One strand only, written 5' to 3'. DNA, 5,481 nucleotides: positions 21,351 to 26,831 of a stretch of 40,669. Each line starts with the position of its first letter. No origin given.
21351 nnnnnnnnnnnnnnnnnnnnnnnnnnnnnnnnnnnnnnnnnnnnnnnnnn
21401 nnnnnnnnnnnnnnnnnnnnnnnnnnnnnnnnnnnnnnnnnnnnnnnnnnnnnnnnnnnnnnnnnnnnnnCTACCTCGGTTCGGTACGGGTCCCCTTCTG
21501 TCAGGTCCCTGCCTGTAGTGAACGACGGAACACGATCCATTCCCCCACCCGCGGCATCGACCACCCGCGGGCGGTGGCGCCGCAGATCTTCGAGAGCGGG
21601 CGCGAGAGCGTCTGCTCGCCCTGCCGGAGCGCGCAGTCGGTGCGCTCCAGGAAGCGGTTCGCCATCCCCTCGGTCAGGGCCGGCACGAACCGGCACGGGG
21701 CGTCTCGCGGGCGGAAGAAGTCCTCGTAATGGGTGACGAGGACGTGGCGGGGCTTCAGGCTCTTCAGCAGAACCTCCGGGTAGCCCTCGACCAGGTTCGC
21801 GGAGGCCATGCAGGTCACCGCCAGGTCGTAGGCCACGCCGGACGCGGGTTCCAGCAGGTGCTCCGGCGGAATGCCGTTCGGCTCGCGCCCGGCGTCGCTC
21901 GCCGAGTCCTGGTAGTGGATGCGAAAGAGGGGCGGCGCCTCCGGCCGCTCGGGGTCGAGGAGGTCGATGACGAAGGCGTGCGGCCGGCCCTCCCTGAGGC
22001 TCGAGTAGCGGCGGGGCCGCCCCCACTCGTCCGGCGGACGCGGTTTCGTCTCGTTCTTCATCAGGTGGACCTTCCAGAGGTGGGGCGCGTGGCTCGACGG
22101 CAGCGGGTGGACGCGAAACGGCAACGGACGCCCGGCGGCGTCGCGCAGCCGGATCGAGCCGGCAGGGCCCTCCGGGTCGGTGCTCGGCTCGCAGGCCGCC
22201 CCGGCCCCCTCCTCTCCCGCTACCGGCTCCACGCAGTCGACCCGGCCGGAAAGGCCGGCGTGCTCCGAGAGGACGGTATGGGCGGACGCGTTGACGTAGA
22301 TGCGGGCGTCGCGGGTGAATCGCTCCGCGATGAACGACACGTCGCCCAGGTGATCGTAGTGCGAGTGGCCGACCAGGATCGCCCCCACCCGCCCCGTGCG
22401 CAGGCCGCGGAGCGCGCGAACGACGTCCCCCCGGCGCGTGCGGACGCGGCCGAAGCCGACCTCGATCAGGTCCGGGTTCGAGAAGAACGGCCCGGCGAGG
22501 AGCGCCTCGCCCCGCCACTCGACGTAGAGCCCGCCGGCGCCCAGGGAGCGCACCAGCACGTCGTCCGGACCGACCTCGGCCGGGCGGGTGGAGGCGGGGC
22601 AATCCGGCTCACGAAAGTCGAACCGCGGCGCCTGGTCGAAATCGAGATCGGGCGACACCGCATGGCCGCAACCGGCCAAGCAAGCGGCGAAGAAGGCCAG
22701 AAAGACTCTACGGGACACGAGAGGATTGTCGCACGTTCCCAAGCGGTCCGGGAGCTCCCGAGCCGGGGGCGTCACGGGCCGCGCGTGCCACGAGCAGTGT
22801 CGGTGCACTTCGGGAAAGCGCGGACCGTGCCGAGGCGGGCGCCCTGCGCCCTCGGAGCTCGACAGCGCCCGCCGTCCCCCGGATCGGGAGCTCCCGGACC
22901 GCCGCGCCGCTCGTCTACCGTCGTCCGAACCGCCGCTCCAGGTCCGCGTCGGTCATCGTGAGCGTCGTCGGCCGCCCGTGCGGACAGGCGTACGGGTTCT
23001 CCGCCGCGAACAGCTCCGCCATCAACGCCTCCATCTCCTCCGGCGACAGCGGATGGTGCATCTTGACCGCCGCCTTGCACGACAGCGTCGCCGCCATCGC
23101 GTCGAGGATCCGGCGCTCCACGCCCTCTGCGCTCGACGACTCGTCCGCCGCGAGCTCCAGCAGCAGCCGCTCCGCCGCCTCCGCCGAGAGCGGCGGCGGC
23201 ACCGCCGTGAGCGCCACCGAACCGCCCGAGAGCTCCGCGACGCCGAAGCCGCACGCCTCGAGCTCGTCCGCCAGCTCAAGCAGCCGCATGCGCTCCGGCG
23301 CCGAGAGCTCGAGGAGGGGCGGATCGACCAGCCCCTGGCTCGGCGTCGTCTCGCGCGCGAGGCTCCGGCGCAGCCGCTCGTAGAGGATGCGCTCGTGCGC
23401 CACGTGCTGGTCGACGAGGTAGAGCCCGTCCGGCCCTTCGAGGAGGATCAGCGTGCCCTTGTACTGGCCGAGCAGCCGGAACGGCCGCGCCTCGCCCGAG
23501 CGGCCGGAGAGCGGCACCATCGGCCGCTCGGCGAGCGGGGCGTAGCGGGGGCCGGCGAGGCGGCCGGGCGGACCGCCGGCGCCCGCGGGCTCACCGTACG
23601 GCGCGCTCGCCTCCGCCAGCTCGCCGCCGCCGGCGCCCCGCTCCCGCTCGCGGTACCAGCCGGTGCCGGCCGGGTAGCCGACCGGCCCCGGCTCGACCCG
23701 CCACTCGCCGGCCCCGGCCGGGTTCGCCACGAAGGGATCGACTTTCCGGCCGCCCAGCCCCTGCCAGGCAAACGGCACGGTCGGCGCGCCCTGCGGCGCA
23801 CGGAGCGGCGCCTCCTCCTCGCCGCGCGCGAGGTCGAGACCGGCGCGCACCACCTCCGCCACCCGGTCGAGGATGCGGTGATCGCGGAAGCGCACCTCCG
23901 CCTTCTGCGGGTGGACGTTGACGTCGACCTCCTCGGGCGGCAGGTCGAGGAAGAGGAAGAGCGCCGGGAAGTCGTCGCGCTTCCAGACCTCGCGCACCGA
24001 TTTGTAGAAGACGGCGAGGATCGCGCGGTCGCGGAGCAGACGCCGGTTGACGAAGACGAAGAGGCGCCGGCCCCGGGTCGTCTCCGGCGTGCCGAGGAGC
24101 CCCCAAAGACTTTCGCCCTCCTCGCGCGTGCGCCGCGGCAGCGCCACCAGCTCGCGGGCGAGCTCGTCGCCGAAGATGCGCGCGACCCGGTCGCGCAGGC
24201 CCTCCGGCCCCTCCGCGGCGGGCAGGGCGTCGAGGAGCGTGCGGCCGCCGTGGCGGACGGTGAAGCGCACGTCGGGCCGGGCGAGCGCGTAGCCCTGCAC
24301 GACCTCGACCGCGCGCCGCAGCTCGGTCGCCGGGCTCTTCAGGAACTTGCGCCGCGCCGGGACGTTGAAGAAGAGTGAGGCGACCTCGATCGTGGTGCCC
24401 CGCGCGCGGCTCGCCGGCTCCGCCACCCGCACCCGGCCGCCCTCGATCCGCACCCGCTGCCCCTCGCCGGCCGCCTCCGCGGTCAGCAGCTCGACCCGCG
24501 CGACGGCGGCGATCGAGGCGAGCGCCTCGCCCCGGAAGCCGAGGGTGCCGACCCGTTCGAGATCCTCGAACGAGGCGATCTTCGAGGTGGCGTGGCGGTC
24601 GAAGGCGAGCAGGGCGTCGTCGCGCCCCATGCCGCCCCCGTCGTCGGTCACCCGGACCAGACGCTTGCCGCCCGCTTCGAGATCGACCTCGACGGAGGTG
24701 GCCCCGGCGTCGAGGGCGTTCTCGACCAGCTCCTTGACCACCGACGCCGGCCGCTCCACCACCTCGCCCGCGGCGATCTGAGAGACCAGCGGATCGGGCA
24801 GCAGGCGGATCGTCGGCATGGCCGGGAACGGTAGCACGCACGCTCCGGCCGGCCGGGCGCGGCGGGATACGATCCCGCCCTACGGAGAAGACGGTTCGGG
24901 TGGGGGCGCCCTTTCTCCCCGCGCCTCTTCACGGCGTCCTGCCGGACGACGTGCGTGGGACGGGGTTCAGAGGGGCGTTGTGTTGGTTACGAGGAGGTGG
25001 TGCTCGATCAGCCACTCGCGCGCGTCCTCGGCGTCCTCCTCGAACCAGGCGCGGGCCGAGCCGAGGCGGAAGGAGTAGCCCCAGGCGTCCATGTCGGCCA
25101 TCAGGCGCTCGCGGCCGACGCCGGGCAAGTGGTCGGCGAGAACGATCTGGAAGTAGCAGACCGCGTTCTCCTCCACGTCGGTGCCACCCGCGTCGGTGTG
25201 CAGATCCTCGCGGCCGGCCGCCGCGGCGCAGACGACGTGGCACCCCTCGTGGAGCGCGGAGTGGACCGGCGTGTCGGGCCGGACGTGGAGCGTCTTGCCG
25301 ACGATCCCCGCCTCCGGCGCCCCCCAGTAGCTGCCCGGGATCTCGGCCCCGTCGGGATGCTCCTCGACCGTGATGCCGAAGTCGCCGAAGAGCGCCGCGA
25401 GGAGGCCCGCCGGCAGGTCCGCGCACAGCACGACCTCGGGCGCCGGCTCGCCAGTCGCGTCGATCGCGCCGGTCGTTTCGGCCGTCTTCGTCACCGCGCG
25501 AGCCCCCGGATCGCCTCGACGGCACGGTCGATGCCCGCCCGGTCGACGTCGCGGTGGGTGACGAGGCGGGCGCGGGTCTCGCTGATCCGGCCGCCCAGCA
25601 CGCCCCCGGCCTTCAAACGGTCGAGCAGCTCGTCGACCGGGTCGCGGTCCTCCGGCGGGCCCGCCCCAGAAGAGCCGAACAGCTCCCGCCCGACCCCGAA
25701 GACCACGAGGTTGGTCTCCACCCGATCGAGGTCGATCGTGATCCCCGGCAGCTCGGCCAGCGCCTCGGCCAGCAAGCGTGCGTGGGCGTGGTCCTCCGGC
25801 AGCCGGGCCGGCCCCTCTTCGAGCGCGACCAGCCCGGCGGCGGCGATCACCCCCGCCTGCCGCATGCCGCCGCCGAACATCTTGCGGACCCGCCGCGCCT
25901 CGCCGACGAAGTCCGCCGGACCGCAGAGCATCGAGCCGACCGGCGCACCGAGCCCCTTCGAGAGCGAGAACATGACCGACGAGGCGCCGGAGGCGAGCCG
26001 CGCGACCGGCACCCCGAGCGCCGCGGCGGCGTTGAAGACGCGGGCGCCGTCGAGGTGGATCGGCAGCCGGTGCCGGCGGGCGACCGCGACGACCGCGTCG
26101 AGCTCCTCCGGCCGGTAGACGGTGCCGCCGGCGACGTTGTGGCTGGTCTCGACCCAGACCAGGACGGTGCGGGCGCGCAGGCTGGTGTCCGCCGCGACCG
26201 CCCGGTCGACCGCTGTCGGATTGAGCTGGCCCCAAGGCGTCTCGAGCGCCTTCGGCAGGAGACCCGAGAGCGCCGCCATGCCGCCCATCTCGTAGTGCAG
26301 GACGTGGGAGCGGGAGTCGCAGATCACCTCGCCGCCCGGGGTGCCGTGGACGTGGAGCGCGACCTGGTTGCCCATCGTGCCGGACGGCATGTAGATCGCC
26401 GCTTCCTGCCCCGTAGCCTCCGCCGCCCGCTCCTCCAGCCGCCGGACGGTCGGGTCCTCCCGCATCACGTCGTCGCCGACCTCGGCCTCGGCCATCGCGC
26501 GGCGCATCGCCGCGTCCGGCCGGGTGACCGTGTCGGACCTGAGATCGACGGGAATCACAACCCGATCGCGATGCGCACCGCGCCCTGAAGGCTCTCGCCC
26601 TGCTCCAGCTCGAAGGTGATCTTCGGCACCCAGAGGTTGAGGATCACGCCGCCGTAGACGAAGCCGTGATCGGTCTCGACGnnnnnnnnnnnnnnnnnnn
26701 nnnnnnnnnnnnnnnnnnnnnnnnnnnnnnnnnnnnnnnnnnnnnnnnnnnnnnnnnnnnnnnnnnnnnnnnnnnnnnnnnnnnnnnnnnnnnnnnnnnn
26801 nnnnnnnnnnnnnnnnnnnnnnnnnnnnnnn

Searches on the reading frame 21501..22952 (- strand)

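Call 8: search_protein_families(library=pfam, proteins=[window:21501-22952:-], max_evalue=0.001)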
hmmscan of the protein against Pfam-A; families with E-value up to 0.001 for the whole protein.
window:21501-22952:- (483 aa): 1 family
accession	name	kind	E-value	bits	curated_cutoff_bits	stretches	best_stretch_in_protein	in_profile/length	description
PF12706.13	Lactamase_B_2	-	4.9e-06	26.7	27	1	187-235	29-77/200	Beta-lactamase superfamily domain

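Call 70: search_protein_families(library=padloc, proteins=[window:21501-22952:-], max_evalue=0.001)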
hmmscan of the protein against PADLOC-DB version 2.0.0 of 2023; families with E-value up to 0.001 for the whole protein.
window:21501-22952:- (483 aa): 0 families

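Call 83: search_protein_families(library=ncbifam, proteins=[window:21501-22952:-], max_evalue=0.001)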
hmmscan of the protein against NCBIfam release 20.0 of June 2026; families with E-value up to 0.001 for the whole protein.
window:21501-22952:- (483 aa): 1 family
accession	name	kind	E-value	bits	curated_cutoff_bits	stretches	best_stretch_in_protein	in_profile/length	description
NF001911.0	PRK00685.1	equivalog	0.00026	20.6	144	0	137-231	6-81/228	metal-dependent hydrolase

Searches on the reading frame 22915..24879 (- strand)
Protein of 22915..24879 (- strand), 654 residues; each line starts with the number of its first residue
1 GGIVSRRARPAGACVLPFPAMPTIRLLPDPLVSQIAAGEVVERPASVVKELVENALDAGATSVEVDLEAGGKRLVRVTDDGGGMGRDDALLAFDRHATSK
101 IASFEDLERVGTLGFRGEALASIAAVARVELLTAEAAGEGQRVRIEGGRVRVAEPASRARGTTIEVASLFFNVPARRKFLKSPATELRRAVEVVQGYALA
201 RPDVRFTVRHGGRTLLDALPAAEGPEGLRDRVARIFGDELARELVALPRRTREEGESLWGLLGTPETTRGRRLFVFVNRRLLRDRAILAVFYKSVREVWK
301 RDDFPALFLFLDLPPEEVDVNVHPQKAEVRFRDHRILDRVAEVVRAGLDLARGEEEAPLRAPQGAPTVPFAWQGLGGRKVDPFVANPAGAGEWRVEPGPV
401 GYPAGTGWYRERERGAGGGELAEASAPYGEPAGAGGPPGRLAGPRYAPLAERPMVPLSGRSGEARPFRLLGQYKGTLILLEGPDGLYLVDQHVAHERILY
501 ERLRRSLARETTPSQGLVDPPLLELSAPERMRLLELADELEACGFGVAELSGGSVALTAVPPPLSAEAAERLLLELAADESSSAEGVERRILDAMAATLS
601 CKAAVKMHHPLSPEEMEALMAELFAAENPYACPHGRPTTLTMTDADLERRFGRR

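Call 8: search_protein_families(library=pfam, proteins=[window:22915-24879:-], max_evalue=0.001)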
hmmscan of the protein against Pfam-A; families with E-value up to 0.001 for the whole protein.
window:22915-24879:- (654 aa): 4 families
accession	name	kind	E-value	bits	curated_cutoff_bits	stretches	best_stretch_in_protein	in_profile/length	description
PF08676.16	MutL_C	-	4.4e-33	114.4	25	1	470-611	1-142/142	MutL C terminal dimerisation domain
PF01119.25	DNA_mis_repair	-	5.2e-23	81.4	26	1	233-341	2-111/119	DNA mismatch repair protein, C-terminal domain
PF13589.12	HATPase_c_3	-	1.2e-09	38.8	25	1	45-134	4-93/137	Histidine kinase-, DNA gyrase B-, and HSP90-like ATPase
PF02518.31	HATPase_c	-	2.1e-07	31.8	26.4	1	42-106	4-64/111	Histidine kinase-, DNA gyrase B-, and HSP90-like ATPase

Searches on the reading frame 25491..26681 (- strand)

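Call 8: search_protein_families(library=pfam, proteins=[window:25491-26681:-], max_evalue=0.001)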
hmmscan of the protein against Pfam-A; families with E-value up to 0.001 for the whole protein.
window:25491-26681:- (396 aa): 4 families
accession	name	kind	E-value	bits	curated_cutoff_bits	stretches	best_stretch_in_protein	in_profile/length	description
PF01212.27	Beta_elim_lyase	-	2.4e-97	326.2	27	1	46-327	1-284/288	Beta-eliminating lyase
PF01041.23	DegT_DnrJ_EryC1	-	6.8e-09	35.9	19.8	1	70-219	17-153/360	DegT/DnrJ/EryC1/StrS aminotransferase family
PF00155.27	Aminotran_1_2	-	1.8e-08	34.4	19.7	1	80-354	45-324/361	Aminotransferase class I and II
PF01053.26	Cys_Met_Meta_PP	-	0.00057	19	27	1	75-213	50-175/381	Cys/Met metabolism PLP-dependent enzyme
